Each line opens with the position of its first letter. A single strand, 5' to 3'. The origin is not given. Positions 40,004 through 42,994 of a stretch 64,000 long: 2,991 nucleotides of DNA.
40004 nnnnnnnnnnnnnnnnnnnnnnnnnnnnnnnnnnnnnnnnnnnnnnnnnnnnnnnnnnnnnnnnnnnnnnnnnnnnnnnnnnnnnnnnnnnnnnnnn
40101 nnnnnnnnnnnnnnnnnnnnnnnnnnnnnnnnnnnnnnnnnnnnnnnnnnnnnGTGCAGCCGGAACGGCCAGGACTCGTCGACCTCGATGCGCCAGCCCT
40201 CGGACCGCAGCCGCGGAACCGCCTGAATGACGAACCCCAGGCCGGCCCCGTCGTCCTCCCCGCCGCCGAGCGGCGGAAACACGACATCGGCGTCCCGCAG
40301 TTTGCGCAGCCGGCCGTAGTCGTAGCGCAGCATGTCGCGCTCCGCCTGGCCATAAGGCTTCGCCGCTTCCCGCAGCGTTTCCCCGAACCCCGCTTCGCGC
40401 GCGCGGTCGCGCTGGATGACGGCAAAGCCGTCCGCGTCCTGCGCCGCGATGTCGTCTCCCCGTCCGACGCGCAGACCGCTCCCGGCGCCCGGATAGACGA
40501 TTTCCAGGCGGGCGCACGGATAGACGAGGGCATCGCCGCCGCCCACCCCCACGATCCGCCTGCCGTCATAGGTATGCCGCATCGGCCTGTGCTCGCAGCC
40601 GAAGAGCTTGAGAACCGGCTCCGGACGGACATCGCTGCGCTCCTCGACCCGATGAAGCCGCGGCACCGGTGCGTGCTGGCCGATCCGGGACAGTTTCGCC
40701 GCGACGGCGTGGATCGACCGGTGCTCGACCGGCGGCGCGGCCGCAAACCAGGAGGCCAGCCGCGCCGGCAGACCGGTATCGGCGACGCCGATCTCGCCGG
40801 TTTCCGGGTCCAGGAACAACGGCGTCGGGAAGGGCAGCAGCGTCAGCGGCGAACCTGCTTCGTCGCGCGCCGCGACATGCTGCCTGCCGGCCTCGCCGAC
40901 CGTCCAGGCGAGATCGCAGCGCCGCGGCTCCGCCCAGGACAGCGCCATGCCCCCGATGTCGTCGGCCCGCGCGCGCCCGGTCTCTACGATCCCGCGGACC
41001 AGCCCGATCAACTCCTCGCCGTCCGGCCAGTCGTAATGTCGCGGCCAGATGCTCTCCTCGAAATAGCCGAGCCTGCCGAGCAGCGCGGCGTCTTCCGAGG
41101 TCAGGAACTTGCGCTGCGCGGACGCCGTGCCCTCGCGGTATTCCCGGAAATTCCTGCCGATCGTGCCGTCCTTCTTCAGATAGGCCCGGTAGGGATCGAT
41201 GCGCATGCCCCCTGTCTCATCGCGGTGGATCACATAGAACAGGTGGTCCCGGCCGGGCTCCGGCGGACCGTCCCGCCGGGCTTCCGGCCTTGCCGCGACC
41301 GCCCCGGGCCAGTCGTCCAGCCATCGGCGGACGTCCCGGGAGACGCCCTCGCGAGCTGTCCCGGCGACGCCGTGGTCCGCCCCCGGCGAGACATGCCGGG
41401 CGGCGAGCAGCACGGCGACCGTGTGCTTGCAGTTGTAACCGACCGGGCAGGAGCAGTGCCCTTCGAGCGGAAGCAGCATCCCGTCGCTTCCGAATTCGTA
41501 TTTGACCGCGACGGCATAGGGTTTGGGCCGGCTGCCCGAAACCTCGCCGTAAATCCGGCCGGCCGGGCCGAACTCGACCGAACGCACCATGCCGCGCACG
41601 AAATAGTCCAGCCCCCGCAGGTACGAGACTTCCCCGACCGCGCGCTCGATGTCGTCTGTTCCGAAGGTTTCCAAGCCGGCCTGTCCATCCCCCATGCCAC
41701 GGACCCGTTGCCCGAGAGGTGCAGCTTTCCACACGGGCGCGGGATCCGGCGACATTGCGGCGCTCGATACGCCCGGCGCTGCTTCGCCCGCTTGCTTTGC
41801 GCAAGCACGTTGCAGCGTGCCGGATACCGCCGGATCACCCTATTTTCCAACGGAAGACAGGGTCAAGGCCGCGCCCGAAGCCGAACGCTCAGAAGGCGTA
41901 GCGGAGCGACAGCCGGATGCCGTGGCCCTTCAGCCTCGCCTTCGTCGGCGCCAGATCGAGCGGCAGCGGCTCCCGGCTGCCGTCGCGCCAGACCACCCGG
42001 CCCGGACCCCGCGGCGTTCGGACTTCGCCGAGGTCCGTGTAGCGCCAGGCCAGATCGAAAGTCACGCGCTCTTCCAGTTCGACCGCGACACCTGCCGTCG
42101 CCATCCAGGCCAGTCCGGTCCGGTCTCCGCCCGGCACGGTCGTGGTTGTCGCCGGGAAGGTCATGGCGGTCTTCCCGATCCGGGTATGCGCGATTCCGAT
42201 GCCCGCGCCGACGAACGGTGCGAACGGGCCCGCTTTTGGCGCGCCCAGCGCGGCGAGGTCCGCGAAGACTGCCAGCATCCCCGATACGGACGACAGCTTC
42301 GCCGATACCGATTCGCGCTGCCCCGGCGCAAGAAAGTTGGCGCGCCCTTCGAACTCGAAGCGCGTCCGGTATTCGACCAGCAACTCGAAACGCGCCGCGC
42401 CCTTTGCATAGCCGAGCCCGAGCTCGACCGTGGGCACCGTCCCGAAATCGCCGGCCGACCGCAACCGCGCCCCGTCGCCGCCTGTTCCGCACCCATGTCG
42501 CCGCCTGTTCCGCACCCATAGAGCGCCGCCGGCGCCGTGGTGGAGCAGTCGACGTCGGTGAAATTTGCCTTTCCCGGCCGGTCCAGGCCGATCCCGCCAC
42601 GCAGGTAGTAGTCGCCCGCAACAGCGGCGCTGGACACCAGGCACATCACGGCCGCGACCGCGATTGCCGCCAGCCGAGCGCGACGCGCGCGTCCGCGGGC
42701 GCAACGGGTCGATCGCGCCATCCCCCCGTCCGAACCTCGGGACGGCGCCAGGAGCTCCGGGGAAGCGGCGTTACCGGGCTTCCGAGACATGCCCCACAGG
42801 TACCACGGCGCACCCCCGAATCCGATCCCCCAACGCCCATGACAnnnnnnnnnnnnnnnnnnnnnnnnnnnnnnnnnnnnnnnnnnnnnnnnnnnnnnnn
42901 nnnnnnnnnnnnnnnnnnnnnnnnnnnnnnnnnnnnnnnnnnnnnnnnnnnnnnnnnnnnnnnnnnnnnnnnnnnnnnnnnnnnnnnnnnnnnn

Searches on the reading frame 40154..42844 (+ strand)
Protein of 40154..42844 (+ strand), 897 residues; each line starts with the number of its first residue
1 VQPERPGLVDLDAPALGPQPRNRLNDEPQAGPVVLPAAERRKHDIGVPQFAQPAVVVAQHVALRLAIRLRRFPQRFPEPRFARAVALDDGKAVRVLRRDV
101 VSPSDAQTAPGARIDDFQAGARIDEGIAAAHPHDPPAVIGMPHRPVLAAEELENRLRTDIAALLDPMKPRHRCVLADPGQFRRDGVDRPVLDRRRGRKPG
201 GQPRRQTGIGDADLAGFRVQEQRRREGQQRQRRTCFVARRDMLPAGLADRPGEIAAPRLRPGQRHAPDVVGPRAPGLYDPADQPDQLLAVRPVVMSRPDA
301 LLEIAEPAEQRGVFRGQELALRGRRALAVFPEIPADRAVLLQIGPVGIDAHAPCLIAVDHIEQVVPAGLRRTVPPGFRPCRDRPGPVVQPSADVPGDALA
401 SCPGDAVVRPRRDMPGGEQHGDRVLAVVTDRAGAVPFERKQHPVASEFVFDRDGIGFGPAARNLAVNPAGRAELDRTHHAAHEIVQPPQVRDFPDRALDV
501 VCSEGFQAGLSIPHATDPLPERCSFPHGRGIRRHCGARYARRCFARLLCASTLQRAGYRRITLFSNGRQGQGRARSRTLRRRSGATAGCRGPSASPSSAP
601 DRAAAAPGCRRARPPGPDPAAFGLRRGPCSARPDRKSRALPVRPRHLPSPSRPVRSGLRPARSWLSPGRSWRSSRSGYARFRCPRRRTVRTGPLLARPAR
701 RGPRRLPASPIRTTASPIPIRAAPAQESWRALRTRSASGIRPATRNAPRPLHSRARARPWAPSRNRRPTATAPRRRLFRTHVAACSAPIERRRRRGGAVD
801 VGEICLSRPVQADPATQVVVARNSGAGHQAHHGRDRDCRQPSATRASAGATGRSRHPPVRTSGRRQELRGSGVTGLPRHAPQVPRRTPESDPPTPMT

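Call 90: search_solved_structures(query=window:40154-42844:+, max_evalue=0.001)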
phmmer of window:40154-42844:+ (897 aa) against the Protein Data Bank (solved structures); distinct sequences matched with E-value up to 0.001: 0.
